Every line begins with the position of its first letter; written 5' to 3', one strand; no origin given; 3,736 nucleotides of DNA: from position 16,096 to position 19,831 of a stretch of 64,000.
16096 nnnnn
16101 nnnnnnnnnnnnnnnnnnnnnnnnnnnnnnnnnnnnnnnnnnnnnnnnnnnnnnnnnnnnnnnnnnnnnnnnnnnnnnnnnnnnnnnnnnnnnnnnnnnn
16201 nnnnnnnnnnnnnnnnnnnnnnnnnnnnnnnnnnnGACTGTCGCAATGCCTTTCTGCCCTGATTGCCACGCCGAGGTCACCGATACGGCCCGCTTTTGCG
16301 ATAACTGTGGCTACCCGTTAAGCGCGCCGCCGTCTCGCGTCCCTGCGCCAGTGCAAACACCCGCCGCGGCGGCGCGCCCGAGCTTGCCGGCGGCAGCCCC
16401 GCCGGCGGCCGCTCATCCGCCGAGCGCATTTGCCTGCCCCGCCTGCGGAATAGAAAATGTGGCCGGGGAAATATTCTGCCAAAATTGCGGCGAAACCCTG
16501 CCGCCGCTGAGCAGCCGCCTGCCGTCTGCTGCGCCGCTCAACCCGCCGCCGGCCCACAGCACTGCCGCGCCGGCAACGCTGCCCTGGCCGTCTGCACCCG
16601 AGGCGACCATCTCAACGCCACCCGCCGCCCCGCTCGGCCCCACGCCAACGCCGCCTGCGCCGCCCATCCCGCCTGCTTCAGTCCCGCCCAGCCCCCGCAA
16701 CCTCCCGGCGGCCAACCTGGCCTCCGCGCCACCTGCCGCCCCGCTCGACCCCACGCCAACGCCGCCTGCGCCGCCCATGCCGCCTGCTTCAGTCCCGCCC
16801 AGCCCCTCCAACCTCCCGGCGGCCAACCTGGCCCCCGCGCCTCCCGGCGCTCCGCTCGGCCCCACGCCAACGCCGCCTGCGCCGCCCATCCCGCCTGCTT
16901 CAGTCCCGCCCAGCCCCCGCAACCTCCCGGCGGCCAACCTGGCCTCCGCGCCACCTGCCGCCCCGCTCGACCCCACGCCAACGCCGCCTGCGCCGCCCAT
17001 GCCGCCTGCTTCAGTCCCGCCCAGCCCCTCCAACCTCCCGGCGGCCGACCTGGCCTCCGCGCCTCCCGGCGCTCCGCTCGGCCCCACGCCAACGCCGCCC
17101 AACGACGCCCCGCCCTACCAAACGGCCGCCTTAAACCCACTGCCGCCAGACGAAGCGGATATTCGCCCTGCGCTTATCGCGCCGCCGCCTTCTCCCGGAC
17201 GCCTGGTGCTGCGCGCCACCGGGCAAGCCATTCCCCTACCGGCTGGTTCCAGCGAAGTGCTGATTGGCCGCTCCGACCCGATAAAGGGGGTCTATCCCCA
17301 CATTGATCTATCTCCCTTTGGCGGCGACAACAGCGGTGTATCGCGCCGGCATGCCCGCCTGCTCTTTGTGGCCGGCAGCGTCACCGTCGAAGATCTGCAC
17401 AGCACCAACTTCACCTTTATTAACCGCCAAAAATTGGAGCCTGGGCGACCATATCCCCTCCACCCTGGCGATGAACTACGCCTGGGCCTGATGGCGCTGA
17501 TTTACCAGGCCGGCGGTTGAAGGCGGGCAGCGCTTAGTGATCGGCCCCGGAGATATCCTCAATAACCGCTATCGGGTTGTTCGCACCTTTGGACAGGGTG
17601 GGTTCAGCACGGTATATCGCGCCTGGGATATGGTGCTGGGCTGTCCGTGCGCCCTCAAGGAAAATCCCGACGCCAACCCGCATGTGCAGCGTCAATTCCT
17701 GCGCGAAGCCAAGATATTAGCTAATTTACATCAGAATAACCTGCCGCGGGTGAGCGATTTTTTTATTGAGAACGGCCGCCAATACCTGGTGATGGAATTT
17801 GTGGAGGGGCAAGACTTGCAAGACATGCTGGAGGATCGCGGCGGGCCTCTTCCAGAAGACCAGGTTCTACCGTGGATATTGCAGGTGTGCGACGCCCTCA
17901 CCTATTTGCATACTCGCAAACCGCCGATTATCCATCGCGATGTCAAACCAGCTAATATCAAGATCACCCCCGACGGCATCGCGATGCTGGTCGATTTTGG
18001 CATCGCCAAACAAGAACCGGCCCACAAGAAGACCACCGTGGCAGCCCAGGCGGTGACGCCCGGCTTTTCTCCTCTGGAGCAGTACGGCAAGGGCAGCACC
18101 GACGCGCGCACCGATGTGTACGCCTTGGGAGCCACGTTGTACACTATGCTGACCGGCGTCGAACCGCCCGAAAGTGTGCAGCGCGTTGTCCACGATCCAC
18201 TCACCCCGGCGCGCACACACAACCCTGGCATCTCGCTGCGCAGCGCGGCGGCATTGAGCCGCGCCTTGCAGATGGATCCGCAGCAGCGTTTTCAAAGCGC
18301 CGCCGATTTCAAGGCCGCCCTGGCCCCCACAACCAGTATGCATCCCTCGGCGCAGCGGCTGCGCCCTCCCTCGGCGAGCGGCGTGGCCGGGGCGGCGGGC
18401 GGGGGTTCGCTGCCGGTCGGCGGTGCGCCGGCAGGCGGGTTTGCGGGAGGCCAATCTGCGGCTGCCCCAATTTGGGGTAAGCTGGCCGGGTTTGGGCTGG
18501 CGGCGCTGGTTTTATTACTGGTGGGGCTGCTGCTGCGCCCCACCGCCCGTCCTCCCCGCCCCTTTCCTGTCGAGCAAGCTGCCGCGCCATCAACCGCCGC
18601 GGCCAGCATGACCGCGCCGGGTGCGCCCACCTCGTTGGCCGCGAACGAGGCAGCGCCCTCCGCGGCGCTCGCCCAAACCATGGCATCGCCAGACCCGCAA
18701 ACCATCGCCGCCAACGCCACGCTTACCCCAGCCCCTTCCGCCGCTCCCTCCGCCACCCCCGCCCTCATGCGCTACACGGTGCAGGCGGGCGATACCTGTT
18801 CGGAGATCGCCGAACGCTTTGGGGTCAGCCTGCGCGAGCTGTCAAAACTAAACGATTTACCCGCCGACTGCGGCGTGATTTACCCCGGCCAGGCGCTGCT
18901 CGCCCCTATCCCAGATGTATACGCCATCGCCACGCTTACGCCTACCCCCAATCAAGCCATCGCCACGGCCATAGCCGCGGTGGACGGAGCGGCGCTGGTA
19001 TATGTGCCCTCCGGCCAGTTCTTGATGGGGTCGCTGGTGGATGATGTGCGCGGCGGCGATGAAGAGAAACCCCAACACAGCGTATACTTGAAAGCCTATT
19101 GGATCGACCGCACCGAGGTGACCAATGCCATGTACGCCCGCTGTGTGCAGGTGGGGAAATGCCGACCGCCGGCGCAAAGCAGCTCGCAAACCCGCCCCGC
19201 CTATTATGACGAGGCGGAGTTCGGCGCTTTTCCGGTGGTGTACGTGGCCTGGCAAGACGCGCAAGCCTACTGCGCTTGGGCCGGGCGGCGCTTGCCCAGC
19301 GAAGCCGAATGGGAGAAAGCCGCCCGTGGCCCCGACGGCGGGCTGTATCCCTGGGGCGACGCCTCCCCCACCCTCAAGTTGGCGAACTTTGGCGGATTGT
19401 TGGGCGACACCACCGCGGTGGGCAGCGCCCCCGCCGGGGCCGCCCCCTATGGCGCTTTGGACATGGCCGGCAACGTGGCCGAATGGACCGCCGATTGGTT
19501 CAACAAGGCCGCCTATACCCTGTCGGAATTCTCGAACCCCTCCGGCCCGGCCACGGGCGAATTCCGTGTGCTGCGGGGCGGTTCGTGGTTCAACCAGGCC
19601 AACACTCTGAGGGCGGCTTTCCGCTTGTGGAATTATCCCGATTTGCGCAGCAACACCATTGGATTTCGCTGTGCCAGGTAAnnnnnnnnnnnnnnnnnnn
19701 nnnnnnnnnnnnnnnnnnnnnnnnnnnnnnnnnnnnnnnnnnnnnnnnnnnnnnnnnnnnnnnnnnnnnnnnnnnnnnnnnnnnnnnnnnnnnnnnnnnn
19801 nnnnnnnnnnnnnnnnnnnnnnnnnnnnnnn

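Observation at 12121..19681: Self-contained Ser/Thr phospho-signalling operon: FHA - Zn/pseudokinase/PP2C - vWA - ZnFHA - ZnFHA - receptor kinase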

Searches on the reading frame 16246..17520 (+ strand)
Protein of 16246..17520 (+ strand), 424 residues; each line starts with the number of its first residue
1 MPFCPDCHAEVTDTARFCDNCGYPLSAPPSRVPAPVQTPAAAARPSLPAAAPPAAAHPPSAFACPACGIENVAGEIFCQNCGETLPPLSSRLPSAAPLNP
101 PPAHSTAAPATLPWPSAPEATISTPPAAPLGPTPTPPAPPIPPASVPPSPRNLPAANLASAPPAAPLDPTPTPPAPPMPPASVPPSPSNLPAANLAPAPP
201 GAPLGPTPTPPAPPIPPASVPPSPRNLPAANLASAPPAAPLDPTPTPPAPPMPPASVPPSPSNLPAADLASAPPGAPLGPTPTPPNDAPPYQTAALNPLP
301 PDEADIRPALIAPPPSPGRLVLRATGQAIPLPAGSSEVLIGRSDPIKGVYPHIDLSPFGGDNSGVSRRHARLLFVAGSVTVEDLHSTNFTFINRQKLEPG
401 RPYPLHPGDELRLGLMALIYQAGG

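Call 3: search_protein_families(library=pfam, proteins=[window:16246-17520:+], max_evalue=0.01)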
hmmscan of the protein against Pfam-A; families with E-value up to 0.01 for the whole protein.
window:16246-17520:+ (424 aa): 8 families
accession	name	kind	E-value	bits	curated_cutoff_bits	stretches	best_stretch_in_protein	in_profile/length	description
PF00498.31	FHA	-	3e-15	56.8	20.7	1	339-414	2-67/67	FHA domain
PF13240.11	Zn_Ribbon_1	-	7.8e-13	48.2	25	2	3-25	1-23/23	zinc-ribbon domain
PF12773.13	DZR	-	4e-10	40.1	27.3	2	4-22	1-19/45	Double zinc ribbon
PF13248.11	Zn_ribbon_3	-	6.8e-07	29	27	2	63-83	4-24/26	zinc-ribbon domain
PF24463.1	DUF7577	-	8.6e-07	28.9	28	1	4-25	5-26/27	Domain of unknown function (DUF7577)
PF18912.6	DZR_2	-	5.5e-06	26.6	27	0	3-26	23-47/56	Double zinc ribbon domain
PF16697.10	Yop-YscD_cpl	-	2.4e-05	25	33.2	1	363-418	34-88/94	Inner membrane component of T3SS, cytoplasmic domain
PF07191.17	Zn_ribbon_6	-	0.0033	17.8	25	0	60-86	15-40/67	Double zinc ribbon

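Call 5: search_protein_families(library=ncbifam, proteins=[window:16246-17520:+], max_evalue=0.01)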
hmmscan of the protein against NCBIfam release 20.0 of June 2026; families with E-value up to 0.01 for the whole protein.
window:16246-17520:+ (424 aa): 5 families
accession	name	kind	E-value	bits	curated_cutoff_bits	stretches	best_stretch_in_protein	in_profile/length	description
NF049868.1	FhaB_Rv0019c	equivalog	1.4e-08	34.9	125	1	362-414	102-152/158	FHA domain-containing protein FhaB/FipA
NF041660.2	oxygluDhInhib_OdhI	equivalog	1.7e-06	27.9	200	1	361-423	71-130/130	oxoglutarate dehydrogenase inhibitor Odhl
TIGR03354.1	VI_FHA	hypoth_equivalog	3.4e-05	23.8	120.25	1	364-417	44-98/420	type VI secretion system-associated FHA domain protein TagH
NF052573.1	HisKinEspAMyxo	equivalog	0.00025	19.2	1400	1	361-416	61-114/755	serine histidine kinase EspA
NF011149.0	PRK14559.1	equivalog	0.00052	18.9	374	0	2-27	2-27/642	serine/threonine phosphatase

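Call 6: search_protein_families(library=padloc, proteins=[window:16246-17520:+], max_evalue=0.01)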
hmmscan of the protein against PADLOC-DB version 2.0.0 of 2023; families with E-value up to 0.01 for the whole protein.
window:16246-17520:+ (424 aa): 0 families

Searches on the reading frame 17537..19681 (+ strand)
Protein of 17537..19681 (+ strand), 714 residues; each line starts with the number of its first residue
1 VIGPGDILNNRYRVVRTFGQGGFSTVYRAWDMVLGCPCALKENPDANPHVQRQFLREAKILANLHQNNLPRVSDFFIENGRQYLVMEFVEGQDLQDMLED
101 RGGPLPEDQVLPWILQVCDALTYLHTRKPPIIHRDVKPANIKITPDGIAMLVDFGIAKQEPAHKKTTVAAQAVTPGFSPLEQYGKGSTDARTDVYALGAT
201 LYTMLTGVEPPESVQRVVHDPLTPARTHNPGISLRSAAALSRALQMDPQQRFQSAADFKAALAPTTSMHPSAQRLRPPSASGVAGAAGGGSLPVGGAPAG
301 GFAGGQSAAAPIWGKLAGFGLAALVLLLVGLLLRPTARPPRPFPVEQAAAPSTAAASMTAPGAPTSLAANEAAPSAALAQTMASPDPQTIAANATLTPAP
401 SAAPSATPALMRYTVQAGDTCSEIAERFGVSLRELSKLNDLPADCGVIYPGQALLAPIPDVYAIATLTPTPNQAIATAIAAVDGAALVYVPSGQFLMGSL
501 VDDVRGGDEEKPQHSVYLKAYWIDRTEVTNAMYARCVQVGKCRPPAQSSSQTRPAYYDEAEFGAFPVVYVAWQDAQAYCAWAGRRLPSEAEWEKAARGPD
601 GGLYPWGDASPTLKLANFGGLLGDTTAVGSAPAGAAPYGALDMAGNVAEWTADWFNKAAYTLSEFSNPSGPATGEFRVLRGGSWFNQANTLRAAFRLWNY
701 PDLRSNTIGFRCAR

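Call 3: search_protein_families(library=pfam, proteins=[window:17537-19681:+], max_evalue=0.01)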
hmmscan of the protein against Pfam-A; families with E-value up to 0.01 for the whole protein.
window:17537-19681:+ (714 aa): 8 families
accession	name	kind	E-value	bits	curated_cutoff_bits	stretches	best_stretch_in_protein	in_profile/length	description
PF03781.23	FGE-sulfatase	-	1.5e-59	202.2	23.3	1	486-714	4-255/255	Sulfatase-modifying factor enzyme 1-like domain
PF00069.31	Pkinase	-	2e-39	136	31.7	1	12-253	1-253/263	Protein kinase domain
PF07714.23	PK_Tyr_Ser-Thr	-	2.3e-28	99.6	23.1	1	15-213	4-207/258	Protein tyrosine and serine/threonine kinase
PF01476.26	LysM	-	3.1e-11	43.5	20.9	1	413-457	1-43/43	LysM domain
PF23473.1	LysM3_LYK4_5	-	2.6e-06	27.8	29.3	1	410-457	2-47/48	LYK4/5 LysM3 domain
PF01636.29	APH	-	3.8e-06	27.3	23.2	0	22-126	8-109/239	Phosphotransferase enzyme family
PF03109.22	ABC1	-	1.3e-05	24.9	22.9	1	68-169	131-226/244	ABC1 atypical kinase-like domain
PF23446.1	LysM1_NFP_LYK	-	0.0044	18.3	36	0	419-459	16-56/60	NFP/LYK LysM1 domain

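Call 5: search_protein_families(library=ncbifam, proteins=[window:17537-19681:+], max_evalue=0.01)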
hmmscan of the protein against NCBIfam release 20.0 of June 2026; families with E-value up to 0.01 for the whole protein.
window:17537-19681:+ (714 aa): 32 families (the best 25 are shown)
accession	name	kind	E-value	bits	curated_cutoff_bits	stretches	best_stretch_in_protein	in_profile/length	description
NF033483.0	PknB_PASTA_kin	equivalog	2.6e-56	191.8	450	1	5-272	2-275/563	Stk1 family PASTA domain-containing Ser/Thr kinase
NF047741.1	antiphage_MADS6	equivalog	5.6e-45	154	460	2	4-127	489-610/612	methylation-associated defense system protein kinase MAD6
TIGR03525.2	GldK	equivalog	1.5e-36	126.6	350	2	553-713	208-404/408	T9SS ring complex lipoprotein PorK/GldK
NF052427.1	StpK7MSMEG_1200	equivalog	9.7e-35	120.1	900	1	11-263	8-266/601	serine/threonine protein kinase StpK7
NF038150.1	lanthi_synth_IV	equivalog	1.7e-32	112.7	650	1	7-269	186-460/851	class IV lanthionine synthetase LanL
TIGR03440.2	egtB_TIGR03440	equivalog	5.9e-32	111.3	360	1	466-713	151-413/413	ergothioneine biosynthesis protein EgtB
NF041186.1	SenA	equivalog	2.3e-30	106.3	420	1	466-713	150-381/382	selenoneine synthase SenA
NF009651.0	PRK13184.1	equivalog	5.4e-23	80.9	839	1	10-264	2-289/932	serine/threonine-protein kinase PknD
TIGR03903.1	TOMM_kin_cyc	equivalog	7.8e-22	77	705.75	1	47-258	18-240/1267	TOMM system kinase/cyclase fusion protein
NF051459.1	pyoverdine_PvdO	equivalog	3.8e-19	68.8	500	1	483-714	32-278/280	dihydropyoverdine dehydrogenase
NF033442.0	BREX_PglW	equivalog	8.6e-17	60.2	990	1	4-260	506-764/1391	BREX system serine/threonine kinase PglW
NF038151.1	lanthi_synth_III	equivalog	1.7e-15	56.5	575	1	54-251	270-469/833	class III lanthionine synthetase LanKC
TIGR03524.1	GldJ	equivalog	8.9e-12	44.4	458.2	1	484-541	58-114/559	gliding motility lipoprotein GldJ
TIGR03530.1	GldJ_short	equivalog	1.4e-09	37.3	382.9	1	673-713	349-389/396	gliding motility lipoprotein GldJ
TIGR03724.2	arch_bud32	equivalog_domain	3e-09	36.6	125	1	54-165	40-139/193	KEOPS complex kinase/ATPase Bud32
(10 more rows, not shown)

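Call 6: search_protein_families(library=padloc, proteins=[window:17537-19681:+], max_evalue=0.01)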
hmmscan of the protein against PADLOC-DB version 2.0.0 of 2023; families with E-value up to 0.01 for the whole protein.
window:17537-19681:+ (714 aa): 33 families (the best 25 are shown)
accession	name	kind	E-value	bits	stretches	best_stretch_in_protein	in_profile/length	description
PDLC04042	PD-T4-6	-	1.9e-63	212.8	1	6-272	5-279/292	-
PDLC04138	mad6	-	2.3e-61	206.5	1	6-273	47-318/659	mads_6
PDLC04053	PD-T4-6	-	1.6e-55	186.8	1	10-274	9-280/311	-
PDLC04061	PD-T4-6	-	5.6e-53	179.2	1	7-407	13-451/510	-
PDLC04060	PD-T4-6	-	7.8e-53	178.1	1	5-263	3-267/486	-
PDLC04054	PD-T4-6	-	1.7e-50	170.4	1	4-311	5-309/347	-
PDLC04043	PD-T4-6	-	1.9e-50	170.3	1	9-264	14-276/452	-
PDLC04047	PD-T4-6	-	4.9e-50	168.4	1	2-267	2-274/327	-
PDLC04044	PD-T4-6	-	7.8e-48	161.5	1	3-278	25-305/372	-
PDLC04057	PD-T4-6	-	3.5e-44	149.5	1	5-272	3-277/443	-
PDLC04052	PD-T4-6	-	2.1e-42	143.9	1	7-269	6-280/496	-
PDLC04045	PD-T4-6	-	2.3e-42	143.2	1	2-272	25-305/350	-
PDLC04039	PD-T4-6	-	1.3e-40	137.8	1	10-403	14-378/458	-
PDLC04048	PD-T4-6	-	8.1e-40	135.3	1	1-211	1-212/354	-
PDLC04051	PD-T4-6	-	4.7e-38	129.3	1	7-262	29-291/476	-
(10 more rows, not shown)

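Call 63: find_related_loci(query=window:17537-19681:+, collection=metagenome_contigs, flank=7000)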
Query window:17537-19681:+ (714 aa) in metagenome_contigs; peptide patterns used: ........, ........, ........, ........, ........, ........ (x = any residue, [..] = any of these).
463 stretches matched a pattern; 408 encode a relative of the query (tblastn E <= 1e-3); the best 80 are kept; 80 distinct loci.
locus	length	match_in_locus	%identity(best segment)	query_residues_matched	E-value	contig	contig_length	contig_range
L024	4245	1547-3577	54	1-714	0e+0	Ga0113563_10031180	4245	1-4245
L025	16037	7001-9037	54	2-712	0e+0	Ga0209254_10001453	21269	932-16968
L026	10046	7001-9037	54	2-712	0e+0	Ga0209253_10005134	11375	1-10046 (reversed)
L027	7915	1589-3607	52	5-714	0e+0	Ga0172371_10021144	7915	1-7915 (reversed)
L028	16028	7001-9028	54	1-714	0e+0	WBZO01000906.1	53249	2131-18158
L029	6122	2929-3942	56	374-714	4e-122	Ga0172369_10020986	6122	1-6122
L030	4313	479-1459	55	2-333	7e-103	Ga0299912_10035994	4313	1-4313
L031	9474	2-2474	47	5-293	2e-71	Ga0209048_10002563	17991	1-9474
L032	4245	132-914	50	2-262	7e-71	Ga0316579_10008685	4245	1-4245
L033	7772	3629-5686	51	11-712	1e-69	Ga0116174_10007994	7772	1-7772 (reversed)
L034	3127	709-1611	38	1-294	2e-53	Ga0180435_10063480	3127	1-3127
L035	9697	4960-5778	39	2-271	2e-52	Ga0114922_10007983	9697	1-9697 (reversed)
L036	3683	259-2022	41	466-713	1e-51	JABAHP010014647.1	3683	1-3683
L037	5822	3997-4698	43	468-714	1e-50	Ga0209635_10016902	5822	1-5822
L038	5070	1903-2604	43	479-713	7e-46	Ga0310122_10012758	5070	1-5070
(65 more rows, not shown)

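Call 81: find_encoding_contigs(protein=window:17537-19681:+, flank=6000, max_places=5)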
Protein window:17537-19681:+ (714 aa): 4 contigs read that carry it; 1 place shown.
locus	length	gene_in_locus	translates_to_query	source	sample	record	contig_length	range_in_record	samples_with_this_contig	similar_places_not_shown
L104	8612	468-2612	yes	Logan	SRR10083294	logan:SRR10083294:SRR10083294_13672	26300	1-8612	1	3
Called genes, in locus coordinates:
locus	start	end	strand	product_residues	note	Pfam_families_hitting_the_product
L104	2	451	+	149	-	?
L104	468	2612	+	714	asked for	PF00069:Pkinase, PF01636:APH (faint), PF07714:PK_Tyr_Ser-Thr, PF03109:ABC1 (weak), PF01476:LysM, PF23473:LysM3_LYK4_5 (weak), PF03781:FGE-sulfatase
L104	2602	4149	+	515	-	PF13231:PMT_2 (weak)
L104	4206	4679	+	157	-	PF04266:ASCH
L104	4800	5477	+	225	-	PF03807:F420_oxidored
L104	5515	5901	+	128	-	PF01243:PNPOx_N (weak)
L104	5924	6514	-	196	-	PF01725:Ham1p_like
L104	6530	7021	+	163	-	PF02620:YceD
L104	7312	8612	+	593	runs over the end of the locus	PF00133:tRNA-synt_1 (faint), PF09334:tRNA-synt_1g, PF19303:Anticodon_3, PF08264:Anticodon_1 (weak)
